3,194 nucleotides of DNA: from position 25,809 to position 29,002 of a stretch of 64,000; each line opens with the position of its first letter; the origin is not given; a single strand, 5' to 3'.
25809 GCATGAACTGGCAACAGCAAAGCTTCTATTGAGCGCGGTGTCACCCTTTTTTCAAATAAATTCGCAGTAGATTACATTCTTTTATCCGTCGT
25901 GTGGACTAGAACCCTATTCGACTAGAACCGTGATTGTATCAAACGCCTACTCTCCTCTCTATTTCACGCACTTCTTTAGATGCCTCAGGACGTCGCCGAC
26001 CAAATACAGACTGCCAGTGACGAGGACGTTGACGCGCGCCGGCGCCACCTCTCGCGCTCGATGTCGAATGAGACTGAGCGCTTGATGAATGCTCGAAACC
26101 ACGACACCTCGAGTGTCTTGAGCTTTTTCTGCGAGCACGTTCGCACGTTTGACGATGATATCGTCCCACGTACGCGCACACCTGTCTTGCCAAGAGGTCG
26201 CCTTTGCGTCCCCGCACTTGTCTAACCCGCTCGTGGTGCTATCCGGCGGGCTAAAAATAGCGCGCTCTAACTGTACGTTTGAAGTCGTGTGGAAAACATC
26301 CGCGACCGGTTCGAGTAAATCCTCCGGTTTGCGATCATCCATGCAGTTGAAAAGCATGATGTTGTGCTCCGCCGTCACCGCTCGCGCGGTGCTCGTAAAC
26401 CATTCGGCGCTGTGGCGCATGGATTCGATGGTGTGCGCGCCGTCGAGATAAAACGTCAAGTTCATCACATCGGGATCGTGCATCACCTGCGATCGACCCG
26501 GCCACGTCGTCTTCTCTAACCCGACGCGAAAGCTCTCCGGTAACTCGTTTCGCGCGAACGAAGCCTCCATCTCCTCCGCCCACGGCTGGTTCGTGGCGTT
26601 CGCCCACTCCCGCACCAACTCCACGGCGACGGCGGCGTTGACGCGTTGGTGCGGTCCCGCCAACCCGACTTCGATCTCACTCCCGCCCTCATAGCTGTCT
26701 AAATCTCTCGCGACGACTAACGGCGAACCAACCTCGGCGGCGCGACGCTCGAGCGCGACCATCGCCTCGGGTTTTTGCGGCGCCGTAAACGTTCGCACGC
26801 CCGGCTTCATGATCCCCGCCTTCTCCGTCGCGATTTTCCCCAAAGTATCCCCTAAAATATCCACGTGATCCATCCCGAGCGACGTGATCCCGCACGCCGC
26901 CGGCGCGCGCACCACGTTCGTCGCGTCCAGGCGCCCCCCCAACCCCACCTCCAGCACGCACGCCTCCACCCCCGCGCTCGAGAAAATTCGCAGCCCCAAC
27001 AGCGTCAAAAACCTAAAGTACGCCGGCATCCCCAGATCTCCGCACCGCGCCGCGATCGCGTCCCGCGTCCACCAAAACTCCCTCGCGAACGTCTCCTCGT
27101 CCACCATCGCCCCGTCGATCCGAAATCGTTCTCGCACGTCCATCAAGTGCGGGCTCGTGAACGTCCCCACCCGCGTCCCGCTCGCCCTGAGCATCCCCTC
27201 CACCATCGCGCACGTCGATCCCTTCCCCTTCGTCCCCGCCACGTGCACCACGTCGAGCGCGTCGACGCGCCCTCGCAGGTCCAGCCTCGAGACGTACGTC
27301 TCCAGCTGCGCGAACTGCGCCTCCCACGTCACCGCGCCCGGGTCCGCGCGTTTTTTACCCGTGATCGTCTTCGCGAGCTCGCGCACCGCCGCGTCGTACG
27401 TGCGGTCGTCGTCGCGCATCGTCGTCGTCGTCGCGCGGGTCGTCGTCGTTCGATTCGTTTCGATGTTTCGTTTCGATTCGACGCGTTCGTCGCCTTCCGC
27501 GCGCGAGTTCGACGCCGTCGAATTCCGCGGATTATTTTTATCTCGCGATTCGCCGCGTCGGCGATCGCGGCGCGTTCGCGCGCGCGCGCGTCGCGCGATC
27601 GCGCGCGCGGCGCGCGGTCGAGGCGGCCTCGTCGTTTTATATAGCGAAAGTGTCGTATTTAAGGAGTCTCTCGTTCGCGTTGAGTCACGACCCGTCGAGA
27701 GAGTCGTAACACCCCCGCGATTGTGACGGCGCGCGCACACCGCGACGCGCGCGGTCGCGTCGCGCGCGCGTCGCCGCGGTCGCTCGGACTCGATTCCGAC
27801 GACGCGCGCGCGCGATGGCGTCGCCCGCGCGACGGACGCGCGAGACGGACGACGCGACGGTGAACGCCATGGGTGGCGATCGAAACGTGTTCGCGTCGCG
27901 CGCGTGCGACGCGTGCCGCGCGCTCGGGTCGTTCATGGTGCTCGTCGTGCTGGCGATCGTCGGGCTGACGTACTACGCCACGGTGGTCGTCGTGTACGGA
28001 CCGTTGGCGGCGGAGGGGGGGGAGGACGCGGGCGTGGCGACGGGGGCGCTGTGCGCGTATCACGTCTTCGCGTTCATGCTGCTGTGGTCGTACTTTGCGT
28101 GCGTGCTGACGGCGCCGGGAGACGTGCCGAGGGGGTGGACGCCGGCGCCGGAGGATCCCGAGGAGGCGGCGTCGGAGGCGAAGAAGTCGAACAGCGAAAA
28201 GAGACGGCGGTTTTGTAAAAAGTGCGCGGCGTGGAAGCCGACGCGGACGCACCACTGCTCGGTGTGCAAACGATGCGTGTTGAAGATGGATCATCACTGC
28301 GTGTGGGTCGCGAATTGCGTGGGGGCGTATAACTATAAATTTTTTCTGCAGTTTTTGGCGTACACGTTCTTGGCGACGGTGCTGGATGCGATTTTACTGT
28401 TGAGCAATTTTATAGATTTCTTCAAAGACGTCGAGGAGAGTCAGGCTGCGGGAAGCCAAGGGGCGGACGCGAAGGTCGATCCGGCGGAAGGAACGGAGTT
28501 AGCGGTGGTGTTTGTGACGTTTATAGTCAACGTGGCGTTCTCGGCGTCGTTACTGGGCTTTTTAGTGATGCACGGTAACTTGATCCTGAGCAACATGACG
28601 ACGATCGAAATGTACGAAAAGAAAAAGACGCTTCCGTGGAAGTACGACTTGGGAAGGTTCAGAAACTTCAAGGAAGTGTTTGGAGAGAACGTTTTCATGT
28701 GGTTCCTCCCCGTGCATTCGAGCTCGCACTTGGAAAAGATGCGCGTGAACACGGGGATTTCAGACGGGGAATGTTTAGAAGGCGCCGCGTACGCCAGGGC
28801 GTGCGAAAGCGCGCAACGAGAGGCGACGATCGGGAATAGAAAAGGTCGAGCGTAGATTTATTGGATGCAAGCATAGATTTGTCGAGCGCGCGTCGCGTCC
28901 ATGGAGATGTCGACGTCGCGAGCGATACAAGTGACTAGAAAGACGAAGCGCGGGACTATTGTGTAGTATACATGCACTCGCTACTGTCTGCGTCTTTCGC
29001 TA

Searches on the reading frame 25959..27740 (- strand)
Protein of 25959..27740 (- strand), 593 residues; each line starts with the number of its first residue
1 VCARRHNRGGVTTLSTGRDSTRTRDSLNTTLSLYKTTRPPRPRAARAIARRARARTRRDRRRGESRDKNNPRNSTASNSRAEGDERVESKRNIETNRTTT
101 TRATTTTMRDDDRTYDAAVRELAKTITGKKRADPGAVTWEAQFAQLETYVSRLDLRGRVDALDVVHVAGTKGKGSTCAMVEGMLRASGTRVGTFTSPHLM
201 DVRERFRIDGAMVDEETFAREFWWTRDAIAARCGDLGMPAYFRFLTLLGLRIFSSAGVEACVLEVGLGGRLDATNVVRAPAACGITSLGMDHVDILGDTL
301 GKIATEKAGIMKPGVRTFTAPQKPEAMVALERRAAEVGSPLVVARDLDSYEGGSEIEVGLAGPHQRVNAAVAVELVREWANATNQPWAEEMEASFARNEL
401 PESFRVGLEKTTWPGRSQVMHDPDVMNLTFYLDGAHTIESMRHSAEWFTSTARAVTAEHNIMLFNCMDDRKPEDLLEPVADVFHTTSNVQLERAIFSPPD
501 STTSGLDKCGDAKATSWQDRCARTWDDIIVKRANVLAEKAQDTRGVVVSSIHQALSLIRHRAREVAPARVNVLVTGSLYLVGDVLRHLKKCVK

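Call 30: search_protein_families(library=pfam, proteins=[window:25959-27740:-], max_evalue=0.001)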
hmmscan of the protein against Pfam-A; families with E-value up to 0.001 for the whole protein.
window:25959-27740:- (593 aa): 3 families
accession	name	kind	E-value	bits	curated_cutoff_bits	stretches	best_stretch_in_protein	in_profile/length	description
PF08245.18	Mur_ligase_M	-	1.7e-07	31.8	24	0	253-312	52-111/200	Mur ligase middle domain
PF20866.3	MdcG_N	-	0.00026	21.4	24.4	0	324-375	17-70/77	Phosphoribosyl-dephospho-CoA transferase MdcG N-terminal domain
PF02875.26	Mur_ligase_C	-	0.00062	21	28.4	0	415-486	1-75/127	Mur ligase, glutamate ligase domain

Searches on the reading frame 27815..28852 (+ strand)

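Call 30: search_protein_families(library=pfam, proteins=[window:27815-28852:+], max_evalue=0.001)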
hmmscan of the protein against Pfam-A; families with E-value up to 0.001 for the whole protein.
window:27815-28852:+ (346 aa): 1 family
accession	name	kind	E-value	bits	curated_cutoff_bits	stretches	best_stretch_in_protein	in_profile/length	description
PF01529.25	DHHC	-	1.1e-39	136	28.7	1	128-269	2-132/133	DHHC palmitoyltransferase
